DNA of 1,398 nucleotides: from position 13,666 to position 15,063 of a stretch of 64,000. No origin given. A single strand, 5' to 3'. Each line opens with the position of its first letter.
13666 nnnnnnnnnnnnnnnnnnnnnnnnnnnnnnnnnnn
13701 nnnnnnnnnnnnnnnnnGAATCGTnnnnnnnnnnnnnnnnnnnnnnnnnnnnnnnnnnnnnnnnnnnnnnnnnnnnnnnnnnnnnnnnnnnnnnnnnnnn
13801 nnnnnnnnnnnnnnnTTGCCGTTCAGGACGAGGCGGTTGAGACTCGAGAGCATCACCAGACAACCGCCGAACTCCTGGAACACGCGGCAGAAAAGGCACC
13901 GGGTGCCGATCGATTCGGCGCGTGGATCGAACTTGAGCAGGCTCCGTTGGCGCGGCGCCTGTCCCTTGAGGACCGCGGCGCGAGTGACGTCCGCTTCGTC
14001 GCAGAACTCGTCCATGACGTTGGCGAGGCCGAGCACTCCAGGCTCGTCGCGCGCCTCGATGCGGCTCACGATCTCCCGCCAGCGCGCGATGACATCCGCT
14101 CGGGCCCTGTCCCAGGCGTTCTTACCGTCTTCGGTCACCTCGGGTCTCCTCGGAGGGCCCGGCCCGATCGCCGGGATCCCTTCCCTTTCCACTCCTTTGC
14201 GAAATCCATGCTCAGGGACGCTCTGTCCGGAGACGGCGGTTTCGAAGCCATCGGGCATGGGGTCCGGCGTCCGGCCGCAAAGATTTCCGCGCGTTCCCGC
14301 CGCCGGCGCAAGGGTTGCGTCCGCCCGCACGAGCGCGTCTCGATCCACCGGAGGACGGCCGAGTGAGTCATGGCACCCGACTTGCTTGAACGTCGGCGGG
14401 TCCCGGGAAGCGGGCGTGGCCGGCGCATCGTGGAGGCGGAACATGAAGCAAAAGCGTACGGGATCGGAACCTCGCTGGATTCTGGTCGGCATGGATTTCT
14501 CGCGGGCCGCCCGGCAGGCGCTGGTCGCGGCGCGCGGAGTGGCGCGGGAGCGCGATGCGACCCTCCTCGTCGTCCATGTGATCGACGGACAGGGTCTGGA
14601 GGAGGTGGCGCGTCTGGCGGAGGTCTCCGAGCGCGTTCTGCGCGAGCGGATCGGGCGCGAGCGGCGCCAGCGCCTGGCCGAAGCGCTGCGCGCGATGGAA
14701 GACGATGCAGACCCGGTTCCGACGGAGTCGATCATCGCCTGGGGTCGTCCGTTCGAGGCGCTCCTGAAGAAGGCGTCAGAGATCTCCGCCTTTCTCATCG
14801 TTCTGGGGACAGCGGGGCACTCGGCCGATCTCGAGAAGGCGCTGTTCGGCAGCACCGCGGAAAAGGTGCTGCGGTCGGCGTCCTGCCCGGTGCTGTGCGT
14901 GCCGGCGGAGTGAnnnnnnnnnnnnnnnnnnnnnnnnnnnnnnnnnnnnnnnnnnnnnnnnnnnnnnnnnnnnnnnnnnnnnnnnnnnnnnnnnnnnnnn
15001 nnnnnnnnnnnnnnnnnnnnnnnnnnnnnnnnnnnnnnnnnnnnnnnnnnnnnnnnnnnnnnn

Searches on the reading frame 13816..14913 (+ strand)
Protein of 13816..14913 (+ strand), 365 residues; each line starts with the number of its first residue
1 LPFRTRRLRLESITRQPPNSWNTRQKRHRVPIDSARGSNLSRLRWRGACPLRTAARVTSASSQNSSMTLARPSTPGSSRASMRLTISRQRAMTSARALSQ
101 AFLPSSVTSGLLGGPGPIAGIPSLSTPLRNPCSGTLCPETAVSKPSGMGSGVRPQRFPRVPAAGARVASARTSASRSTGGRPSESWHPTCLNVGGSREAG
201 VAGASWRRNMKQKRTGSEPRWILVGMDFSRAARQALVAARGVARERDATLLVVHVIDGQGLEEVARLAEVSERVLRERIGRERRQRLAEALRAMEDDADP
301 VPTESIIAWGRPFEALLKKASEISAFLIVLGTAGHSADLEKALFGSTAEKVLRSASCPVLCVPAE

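Call 16: search_protein_families(library=pfam, proteins=[window:13816-14913:+], max_evalue=0.001)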
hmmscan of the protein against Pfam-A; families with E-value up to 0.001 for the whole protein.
window:13816-14913:+ (365 aa): 1 family
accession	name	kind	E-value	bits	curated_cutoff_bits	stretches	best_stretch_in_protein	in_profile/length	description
PF00582.32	Usp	-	1.8e-24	87.3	24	1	222-363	5-141/141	Universal stress protein family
